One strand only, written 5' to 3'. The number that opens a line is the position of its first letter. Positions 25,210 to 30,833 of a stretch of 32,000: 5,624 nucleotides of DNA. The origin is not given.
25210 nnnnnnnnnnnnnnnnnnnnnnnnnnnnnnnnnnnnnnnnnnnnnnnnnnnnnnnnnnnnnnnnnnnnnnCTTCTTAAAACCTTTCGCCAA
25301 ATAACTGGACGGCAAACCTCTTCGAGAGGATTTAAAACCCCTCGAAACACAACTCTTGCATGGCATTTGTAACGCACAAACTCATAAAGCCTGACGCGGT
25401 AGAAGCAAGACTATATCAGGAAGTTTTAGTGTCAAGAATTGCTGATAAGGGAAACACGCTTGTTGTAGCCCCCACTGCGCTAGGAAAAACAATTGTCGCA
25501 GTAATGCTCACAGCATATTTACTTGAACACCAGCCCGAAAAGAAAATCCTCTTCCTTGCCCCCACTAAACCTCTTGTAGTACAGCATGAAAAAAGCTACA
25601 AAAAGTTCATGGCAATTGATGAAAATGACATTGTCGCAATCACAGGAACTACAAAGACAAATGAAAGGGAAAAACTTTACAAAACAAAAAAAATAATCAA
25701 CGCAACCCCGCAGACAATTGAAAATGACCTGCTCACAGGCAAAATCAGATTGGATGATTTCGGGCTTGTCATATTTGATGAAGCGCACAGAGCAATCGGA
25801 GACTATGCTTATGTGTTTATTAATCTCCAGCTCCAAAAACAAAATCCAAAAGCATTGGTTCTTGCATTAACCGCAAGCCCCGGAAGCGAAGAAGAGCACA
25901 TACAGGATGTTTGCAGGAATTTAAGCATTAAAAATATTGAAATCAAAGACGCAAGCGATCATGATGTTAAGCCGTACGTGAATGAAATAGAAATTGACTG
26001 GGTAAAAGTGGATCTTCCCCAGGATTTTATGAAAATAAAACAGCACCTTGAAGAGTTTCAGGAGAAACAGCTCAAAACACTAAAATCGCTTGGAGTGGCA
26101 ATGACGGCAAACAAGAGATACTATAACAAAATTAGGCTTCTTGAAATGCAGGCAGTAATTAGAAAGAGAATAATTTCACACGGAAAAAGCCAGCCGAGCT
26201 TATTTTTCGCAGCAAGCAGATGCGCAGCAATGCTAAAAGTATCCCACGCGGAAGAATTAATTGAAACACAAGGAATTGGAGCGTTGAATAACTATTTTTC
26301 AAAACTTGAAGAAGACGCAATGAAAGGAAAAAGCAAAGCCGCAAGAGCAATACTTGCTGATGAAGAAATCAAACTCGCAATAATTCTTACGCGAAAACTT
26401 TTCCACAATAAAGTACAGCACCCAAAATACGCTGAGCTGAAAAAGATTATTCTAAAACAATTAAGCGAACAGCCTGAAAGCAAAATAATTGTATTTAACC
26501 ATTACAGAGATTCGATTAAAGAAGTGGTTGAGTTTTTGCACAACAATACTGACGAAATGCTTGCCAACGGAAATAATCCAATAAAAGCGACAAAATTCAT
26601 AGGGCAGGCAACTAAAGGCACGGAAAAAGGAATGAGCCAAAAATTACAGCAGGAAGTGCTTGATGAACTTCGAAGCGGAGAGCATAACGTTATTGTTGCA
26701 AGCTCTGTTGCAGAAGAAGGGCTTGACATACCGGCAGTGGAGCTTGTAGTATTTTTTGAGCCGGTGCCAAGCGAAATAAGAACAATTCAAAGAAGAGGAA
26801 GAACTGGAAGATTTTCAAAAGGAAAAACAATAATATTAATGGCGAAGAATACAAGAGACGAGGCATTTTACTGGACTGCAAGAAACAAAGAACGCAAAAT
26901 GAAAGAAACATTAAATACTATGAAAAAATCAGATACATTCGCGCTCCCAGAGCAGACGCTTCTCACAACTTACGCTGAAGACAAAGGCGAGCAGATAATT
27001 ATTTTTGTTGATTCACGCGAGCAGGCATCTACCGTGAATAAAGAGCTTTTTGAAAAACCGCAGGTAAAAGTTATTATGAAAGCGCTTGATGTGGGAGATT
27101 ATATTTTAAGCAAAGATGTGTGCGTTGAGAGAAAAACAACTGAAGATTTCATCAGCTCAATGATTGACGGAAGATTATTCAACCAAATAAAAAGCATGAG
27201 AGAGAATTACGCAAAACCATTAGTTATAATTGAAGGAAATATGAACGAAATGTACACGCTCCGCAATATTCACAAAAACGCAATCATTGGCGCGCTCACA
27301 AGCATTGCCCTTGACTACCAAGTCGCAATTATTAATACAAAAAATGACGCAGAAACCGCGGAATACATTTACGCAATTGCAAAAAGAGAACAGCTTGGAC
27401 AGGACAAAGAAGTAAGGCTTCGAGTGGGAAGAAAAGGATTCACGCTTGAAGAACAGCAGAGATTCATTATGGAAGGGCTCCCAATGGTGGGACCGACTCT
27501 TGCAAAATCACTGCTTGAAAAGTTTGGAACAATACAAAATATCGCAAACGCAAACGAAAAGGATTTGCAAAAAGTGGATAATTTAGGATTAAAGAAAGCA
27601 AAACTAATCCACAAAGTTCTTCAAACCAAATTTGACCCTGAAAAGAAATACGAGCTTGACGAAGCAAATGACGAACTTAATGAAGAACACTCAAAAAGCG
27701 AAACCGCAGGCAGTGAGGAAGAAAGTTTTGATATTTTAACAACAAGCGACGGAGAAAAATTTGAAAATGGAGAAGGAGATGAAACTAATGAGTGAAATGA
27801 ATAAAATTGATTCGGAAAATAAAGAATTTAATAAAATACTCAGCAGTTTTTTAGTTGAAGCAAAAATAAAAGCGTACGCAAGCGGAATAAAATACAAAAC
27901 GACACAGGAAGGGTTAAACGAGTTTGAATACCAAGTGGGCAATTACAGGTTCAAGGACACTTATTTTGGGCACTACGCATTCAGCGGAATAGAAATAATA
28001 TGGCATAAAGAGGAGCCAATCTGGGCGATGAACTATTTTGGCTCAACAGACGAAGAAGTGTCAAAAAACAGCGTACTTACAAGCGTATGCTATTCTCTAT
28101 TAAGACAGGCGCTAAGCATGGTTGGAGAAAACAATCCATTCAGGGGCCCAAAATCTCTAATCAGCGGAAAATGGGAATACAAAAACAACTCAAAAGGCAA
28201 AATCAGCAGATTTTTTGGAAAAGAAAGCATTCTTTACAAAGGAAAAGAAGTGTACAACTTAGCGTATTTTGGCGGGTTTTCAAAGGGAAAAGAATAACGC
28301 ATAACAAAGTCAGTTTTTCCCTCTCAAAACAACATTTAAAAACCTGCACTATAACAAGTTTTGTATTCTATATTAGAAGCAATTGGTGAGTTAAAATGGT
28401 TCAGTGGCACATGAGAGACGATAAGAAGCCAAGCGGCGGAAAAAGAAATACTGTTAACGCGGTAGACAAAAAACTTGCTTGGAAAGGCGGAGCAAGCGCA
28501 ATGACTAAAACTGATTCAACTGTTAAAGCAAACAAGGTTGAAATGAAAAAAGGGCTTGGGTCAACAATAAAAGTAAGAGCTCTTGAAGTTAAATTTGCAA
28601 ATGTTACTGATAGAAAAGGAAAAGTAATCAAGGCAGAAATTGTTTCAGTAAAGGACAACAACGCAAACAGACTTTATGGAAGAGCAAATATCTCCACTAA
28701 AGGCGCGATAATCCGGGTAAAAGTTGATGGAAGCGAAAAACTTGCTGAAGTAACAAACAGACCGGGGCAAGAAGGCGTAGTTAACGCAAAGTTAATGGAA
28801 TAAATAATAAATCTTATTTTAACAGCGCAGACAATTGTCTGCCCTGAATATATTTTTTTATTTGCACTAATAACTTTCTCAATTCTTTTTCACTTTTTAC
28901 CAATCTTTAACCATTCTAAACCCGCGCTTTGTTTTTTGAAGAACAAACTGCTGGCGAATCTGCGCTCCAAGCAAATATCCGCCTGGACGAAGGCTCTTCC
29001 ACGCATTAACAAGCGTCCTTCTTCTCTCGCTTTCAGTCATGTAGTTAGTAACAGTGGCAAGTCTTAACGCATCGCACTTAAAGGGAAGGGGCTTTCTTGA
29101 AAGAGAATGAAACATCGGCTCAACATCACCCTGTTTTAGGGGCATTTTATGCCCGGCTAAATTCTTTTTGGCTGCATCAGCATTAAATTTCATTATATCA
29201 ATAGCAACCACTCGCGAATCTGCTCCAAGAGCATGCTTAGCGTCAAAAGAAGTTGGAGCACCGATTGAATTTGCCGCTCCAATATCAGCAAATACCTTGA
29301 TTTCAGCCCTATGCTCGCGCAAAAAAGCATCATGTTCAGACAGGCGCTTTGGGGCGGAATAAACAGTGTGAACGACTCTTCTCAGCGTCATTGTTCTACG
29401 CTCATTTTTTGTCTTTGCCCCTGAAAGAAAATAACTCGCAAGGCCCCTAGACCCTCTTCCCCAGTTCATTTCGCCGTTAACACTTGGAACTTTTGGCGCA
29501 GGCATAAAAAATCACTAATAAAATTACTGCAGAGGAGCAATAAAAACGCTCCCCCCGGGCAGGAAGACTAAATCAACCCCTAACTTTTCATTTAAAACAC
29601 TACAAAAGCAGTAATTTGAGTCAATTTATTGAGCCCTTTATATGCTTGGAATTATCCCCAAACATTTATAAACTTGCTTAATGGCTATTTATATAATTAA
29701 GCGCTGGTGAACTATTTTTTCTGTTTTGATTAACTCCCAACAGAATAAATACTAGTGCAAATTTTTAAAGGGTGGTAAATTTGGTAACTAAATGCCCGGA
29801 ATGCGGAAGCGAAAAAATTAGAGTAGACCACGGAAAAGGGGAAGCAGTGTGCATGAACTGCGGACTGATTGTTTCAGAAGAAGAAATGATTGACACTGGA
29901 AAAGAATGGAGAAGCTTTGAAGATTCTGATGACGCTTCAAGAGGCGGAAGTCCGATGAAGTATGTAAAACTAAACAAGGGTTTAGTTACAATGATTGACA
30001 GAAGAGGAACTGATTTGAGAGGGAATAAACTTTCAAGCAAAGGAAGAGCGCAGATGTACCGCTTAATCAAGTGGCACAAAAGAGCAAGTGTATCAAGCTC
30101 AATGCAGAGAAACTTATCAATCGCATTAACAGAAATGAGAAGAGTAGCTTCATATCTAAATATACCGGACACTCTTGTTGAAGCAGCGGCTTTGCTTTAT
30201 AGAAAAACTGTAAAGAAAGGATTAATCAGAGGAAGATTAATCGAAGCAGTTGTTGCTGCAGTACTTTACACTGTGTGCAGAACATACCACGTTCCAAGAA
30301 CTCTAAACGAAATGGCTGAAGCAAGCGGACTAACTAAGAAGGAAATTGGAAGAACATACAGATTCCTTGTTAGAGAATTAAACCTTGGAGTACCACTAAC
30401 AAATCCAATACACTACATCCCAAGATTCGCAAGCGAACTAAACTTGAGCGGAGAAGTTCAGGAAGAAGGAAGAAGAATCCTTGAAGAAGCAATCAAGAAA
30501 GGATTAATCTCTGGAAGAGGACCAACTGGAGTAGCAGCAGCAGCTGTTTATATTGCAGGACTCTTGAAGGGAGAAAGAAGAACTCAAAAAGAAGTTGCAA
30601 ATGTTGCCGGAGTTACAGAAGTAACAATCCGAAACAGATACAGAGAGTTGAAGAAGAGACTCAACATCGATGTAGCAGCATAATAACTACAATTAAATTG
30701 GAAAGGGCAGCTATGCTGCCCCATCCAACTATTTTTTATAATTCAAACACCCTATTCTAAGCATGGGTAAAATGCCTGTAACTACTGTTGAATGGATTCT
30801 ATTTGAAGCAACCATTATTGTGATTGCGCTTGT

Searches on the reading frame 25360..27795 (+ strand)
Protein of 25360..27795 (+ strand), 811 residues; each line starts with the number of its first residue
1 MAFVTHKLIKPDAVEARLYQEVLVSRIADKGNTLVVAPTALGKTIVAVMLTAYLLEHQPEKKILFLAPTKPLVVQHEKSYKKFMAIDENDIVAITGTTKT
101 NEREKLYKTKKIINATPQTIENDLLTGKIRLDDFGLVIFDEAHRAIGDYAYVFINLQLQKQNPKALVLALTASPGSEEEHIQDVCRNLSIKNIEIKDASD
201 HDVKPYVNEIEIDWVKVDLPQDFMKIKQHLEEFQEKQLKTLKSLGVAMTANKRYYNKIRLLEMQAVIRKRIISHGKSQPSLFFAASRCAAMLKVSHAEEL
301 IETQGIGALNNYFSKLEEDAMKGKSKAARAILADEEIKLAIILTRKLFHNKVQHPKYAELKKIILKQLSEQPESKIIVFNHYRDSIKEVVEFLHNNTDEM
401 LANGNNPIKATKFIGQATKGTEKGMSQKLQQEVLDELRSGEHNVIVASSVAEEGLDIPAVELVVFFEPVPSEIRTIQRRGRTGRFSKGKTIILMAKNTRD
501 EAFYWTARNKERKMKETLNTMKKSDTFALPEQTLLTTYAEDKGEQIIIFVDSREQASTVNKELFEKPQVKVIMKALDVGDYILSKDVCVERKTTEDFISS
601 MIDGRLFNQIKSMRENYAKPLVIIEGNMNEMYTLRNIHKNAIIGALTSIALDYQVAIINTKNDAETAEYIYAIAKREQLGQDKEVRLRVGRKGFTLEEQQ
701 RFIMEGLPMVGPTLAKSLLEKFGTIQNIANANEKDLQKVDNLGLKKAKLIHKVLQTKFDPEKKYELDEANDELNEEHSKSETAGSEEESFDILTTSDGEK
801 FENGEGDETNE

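Call 10: list_cluster_members(proteins=[P0001, window:25360-27792:+, window:20607-21167:-])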
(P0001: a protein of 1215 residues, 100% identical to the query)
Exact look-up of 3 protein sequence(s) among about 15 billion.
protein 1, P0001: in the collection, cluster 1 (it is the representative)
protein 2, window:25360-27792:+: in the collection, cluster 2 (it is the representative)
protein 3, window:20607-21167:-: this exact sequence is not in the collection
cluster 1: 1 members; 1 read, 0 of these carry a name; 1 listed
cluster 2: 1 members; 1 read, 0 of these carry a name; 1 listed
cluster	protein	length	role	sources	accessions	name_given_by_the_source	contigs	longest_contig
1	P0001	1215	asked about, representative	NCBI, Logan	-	-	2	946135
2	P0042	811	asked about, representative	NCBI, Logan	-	-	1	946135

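Call 18: search_protein_families(library=pfam, proteins=[window:25360-27795:+], max_evalue=0.00001)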
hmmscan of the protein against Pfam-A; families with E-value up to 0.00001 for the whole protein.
window:25360-27795:+ (811 aa): 8 families
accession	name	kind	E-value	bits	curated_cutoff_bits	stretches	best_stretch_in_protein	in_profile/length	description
PF02732.21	ERCC4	-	2.9e-34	118.4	24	1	550-672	1-139/140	ERCC4 domain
PF00271.37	Helicase_C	-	1.5e-25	90.1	23.5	1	359-485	5-109/110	Helicase conserved C-terminal domain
PF04851.21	ResIII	-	6.1e-23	82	22.5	1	15-174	3-162/164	Type III restriction enzyme, res subunit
PF00270.35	DEAD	-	6.2e-23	81.8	26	1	19-177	3-163/167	DEAD/DEAH box helicase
PF21210.2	RNA_helicase_helical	-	2e-17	63.7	27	1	233-341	3-107/108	Putative ATP-dependent RNA helicase, helical bundle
PF12826.13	HHH_2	-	9.4e-10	39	27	1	706-755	7-56/64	Helix-hairpin-helix motif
PF14520.12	HHH_5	-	1.2e-09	39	27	1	706-755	6-56/57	Helix-hairpin-helix domain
PF18766.7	SWI2_SNF2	-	1.1e-07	32.2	26.7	1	39-207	27-189/221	SWI2/SNF2 ATPase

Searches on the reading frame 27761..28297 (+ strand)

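Call 18: search_protein_families(library=pfam, proteins=[window:27761-28297:+], max_evalue=0.00001)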
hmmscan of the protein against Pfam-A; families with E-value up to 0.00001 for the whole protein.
window:27761-28297:+ (178 aa): 1 family
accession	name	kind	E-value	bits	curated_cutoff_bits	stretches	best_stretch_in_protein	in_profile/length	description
PF18931.5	DUF5680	-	2.5e-30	105.4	25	1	66-173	1-103/104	Domain of unknown function (DUF5680)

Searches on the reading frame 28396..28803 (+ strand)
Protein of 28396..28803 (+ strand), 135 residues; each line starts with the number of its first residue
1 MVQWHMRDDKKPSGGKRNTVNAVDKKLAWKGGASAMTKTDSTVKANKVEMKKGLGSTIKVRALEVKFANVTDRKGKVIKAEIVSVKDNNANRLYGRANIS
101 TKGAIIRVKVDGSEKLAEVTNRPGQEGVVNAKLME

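Call 18: search_protein_families(library=pfam, proteins=[window:28396-28803:+], max_evalue=0.00001)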
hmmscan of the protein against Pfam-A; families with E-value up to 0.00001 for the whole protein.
window:28396-28803:+ (135 aa): 1 family
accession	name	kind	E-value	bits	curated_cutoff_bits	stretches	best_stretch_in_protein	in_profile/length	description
PF01201.27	Ribosomal_S8e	-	1.7e-23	83.8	30.2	1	4-133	1-132/133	Ribosomal protein S8e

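Call 91: list_cluster_members(proteins=[window:28396-28800:+, window:21279-21482:-, window:6043-7854:+, window:8186-9118:+, window:9213-9839:+, window:11412-12041:-, window:12110-13750:-, window:16845-17951:-, window:29772-30680:+, window:14585-16333:-])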
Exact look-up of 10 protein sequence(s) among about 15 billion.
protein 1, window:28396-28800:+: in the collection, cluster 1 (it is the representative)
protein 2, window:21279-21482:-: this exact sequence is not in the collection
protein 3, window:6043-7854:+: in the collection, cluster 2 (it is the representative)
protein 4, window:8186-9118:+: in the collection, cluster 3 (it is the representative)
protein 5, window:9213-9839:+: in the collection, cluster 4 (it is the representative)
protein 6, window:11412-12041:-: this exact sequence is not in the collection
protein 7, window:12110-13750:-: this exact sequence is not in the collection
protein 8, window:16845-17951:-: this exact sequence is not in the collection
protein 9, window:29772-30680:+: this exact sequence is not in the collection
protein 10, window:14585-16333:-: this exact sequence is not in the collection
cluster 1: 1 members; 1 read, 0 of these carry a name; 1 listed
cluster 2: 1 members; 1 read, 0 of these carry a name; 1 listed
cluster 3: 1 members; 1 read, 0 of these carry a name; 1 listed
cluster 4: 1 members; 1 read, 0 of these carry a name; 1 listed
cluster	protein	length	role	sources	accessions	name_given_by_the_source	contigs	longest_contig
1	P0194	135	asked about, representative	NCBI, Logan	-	-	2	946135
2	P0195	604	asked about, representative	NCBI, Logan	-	-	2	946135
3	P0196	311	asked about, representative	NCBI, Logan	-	-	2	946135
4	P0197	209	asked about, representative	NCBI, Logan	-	-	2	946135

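Call 92: find_encoding_contigs(protein=P0195, flank=1000, max_places=5)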
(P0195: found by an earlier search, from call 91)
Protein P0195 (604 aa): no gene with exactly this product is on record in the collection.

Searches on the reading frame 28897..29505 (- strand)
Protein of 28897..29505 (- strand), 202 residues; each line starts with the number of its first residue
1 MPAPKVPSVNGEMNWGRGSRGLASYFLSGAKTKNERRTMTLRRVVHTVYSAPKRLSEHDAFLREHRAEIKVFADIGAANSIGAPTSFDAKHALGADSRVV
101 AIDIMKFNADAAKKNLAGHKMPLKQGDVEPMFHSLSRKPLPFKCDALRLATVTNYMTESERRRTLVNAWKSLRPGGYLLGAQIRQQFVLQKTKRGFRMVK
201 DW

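Call 82: search_protein_families(library=pfam, proteins=[window:28897-29505:-], max_evalue=0.01)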
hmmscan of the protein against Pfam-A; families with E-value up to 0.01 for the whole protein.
window:28897-29505:- (202 aa): 3 families
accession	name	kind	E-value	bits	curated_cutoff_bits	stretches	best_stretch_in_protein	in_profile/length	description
PF13649.12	Methyltransf_25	-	0.00022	22.3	27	1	91-176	17-97/97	Methyltransferase domain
PF08241.18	Methyltransf_11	-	0.00039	21.4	21.2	1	82-179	4-94/95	Methyltransferase domain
PF08242.18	Methyltransf_12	-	0.0021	19.2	30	1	81-178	3-98/98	Methyltransferase domain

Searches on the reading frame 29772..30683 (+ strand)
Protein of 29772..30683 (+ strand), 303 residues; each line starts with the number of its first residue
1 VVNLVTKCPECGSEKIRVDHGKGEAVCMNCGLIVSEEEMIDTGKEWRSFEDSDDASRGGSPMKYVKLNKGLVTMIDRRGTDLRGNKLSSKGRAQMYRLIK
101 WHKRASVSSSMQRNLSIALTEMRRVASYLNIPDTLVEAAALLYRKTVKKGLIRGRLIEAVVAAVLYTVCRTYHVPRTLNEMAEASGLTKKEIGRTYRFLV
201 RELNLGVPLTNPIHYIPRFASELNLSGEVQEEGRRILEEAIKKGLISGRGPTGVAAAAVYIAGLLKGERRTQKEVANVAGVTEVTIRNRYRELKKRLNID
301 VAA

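Call 82: search_protein_families(library=pfam, proteins=[window:29772-30683:+], max_evalue=0.01)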
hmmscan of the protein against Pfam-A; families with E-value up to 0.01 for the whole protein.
window:29772-30683:+ (303 aa): 7 families
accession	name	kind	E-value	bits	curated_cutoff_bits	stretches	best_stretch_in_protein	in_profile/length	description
PF00382.24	TFIIB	-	2.7e-43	146.3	23.6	2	208-295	4-91/92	Transcription factor TFIIB repeat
PF08271.17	Zn_Ribbon_TF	-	1e-13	51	29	1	7-49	2-43/43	TFIIB zinc-binding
PF04545.22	Sigma70_r4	-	0.00044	20.2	24.1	1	267-292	18-43/50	Sigma-70, region 4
PF22109.2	Zn_ribbon_tTFIIB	-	0.0019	18.4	28.6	1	7-34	11-39/40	Transcription factor IIB, zinc ribbon, Trypanosome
PF13404.12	HTH_AsnC-type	-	0.0041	17.3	27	0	269-294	17-42/42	AsnC-type helix-turn-helix domain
PF01667.23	Ribosomal_S27e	-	0.0044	17.1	24.5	1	6-35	8-37/55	Ribosomal protein S27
PF14354.12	Lar_restr_allev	-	0.0092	16.7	28.6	0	7-36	5-34/58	Restriction alleviation protein Lar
